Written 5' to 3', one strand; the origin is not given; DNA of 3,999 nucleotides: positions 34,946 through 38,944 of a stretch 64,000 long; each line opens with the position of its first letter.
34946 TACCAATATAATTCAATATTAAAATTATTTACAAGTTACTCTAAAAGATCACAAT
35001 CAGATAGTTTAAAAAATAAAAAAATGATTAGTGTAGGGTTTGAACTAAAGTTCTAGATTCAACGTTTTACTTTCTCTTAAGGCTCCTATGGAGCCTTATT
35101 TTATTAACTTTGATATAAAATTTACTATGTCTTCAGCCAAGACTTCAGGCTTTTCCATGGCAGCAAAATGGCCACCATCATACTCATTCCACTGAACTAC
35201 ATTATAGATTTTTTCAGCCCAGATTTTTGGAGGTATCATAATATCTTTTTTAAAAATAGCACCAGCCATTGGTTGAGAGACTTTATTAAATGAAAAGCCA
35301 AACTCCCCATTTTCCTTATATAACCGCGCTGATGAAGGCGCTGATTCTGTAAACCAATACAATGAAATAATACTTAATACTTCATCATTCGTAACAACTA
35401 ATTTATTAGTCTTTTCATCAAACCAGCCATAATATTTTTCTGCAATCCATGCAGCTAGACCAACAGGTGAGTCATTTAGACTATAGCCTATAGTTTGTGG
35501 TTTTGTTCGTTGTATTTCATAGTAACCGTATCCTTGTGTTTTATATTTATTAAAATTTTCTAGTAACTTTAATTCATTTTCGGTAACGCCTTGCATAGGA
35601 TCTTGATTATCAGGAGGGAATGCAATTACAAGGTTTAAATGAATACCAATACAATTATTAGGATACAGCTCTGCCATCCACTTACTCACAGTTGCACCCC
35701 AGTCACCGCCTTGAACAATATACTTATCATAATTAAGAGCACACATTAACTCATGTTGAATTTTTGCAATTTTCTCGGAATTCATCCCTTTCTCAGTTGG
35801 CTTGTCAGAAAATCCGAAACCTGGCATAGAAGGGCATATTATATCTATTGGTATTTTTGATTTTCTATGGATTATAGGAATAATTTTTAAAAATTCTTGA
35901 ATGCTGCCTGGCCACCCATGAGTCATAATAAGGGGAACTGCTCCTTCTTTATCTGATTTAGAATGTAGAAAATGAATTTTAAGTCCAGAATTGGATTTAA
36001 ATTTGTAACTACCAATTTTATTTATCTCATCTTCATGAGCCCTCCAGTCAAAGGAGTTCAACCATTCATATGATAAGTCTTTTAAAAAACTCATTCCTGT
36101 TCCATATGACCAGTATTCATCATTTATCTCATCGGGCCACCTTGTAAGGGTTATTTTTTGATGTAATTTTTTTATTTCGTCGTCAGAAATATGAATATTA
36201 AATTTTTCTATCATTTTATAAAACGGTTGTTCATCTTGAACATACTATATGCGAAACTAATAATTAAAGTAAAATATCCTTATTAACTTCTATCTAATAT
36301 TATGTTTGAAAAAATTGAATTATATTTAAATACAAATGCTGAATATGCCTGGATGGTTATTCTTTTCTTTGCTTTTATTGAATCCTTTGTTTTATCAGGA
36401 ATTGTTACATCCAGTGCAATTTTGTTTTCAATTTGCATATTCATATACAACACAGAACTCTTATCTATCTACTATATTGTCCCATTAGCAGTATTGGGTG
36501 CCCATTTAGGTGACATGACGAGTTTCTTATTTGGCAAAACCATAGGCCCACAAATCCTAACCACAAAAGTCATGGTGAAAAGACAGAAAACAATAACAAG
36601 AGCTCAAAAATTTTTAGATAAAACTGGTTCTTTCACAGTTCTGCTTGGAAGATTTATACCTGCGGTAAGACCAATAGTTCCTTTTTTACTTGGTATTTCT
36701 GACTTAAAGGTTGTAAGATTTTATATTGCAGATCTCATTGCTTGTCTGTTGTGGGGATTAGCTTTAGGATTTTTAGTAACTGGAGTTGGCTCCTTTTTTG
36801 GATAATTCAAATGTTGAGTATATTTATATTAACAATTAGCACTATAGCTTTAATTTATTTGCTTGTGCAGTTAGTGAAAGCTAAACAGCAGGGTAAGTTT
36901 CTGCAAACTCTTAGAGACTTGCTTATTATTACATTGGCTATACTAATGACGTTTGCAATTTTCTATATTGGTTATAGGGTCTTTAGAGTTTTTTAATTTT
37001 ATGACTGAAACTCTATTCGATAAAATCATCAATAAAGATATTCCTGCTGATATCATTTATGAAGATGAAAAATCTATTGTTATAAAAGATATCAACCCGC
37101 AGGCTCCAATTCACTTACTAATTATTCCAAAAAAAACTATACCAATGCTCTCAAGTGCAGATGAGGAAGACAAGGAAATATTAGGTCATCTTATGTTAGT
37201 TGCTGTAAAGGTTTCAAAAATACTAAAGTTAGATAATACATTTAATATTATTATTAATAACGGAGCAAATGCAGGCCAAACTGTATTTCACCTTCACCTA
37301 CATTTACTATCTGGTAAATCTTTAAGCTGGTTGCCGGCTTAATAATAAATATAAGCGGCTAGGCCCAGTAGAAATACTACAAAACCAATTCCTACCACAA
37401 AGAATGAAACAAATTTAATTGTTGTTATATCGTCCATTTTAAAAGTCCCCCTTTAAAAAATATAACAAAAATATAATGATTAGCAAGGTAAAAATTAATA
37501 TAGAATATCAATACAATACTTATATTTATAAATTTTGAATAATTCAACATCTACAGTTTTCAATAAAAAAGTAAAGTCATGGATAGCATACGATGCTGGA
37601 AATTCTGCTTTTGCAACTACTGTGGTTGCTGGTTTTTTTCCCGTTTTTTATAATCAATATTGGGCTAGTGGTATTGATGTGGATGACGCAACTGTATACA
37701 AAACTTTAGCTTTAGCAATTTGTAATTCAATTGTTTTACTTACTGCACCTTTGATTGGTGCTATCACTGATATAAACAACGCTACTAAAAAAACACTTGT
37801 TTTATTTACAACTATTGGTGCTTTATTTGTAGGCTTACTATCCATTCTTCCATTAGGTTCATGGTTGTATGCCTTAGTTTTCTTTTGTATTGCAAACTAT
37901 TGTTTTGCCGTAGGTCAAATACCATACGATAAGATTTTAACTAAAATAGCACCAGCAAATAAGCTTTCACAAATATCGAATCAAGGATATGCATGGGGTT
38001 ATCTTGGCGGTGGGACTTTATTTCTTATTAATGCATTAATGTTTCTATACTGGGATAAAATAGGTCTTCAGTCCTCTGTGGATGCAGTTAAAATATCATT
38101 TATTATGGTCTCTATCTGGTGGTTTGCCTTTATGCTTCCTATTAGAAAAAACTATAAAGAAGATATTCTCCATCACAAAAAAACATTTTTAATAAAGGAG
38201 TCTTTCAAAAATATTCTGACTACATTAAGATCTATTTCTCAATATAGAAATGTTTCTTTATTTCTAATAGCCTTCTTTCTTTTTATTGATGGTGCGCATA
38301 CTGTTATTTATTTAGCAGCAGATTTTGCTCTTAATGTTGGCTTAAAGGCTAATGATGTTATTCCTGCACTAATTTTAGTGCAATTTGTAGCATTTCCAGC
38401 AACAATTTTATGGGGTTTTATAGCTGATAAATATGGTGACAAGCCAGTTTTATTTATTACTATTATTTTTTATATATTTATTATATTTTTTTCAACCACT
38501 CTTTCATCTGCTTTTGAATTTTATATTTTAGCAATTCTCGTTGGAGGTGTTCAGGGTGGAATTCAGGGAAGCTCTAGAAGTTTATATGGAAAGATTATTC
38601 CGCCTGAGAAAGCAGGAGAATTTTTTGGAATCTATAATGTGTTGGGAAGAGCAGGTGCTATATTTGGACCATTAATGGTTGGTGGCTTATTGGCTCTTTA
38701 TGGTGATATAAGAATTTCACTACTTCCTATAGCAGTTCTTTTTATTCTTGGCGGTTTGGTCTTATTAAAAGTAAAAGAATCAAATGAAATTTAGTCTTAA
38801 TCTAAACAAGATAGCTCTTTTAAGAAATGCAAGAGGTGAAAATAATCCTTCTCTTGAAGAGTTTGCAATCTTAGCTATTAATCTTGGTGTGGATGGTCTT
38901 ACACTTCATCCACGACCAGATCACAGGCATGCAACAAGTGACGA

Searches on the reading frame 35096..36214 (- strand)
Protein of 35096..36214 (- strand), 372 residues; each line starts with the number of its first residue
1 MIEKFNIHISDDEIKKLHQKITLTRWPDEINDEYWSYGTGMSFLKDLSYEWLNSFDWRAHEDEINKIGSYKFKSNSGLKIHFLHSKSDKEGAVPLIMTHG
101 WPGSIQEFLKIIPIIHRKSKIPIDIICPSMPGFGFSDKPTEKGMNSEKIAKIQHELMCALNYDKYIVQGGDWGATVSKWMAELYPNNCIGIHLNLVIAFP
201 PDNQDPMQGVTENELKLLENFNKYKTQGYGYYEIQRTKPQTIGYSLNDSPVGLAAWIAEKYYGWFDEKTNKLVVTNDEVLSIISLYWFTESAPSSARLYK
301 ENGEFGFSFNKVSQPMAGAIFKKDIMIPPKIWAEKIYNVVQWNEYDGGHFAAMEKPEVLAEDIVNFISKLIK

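Call 11: search_protein_families(library=pfam, proteins=[window:35096-36214:-], max_evalue=0.01)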
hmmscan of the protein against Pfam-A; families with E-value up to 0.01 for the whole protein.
window:35096-36214:- (372 aa): 2 families
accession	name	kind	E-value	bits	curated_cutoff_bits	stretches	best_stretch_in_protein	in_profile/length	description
PF06441.18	EHN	-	3.6e-33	114.4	22.8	1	2-108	1-107/107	Epoxide hydrolase N terminus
PF00561.26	Abhydrolase_1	-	1.8e-16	61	25.8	1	94-196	2-102/245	alpha/beta hydrolase fold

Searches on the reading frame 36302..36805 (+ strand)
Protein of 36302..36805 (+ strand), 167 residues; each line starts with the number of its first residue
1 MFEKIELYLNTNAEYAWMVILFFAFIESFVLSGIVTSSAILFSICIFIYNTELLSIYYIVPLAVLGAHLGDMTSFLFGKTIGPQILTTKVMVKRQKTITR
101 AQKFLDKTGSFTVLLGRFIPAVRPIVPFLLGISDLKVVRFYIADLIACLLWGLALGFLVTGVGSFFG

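Call 12: search_protein_families(library=pfam, proteins=[window:36302-36805:+], max_evalue=1)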
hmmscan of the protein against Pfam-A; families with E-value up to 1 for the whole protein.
window:36302-36805:+ (167 aa): 2 families
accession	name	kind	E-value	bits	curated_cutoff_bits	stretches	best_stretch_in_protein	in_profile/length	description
PF09335.16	VTT_dom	-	3.8e-16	60.1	33.9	1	49-159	14-121/123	VTT domain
PF13221.11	DUF4029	-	0.0079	17.3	25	1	20-106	8-93/96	Protein of unknown function (DUF4029)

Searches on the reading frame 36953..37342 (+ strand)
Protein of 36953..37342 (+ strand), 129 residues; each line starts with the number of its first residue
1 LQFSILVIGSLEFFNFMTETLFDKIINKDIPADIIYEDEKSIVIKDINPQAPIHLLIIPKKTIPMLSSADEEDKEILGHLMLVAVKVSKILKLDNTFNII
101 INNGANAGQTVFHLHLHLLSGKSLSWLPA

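Call 12: search_protein_families(library=pfam, proteins=[window:36953-37342:+], max_evalue=1)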
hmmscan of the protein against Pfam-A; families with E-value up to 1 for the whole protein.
window:36953-37342:+ (129 aa): 2 families
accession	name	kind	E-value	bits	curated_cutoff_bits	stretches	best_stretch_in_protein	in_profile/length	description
PF01230.28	HIT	-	4e-28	98.4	21.5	1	28-122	2-96/98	HIT domain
PF11969.13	DcpS_C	-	4.9e-23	82.2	24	1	20-122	2-103/114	Scavenger mRNA decapping enzyme C-term binding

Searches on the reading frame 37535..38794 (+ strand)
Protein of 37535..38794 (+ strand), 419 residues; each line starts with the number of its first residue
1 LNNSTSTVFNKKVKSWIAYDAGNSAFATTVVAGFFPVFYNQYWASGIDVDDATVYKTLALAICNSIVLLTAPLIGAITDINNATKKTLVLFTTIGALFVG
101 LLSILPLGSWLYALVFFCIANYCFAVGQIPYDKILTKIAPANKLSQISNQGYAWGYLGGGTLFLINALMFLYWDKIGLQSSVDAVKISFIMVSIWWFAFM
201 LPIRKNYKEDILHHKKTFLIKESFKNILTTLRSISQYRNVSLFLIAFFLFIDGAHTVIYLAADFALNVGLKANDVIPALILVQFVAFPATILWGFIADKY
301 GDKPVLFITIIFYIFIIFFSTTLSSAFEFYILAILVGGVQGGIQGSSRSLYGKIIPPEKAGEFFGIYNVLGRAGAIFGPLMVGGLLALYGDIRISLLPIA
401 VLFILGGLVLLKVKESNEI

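Call 12: search_protein_families(library=pfam, proteins=[window:37535-38794:+], max_evalue=1)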
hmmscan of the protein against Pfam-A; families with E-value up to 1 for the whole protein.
window:37535-38794:+ (419 aa): 2 families
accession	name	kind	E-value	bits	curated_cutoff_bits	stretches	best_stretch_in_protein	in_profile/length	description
PF11700.14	ATG22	-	3.2e-51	175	24.1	3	143-414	189-473/482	Vacuole effluxer Atg22 like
PF07690.21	MFS_1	-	9.2e-20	71.3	33.4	2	242-415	1-176/347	Major Facilitator Superfamily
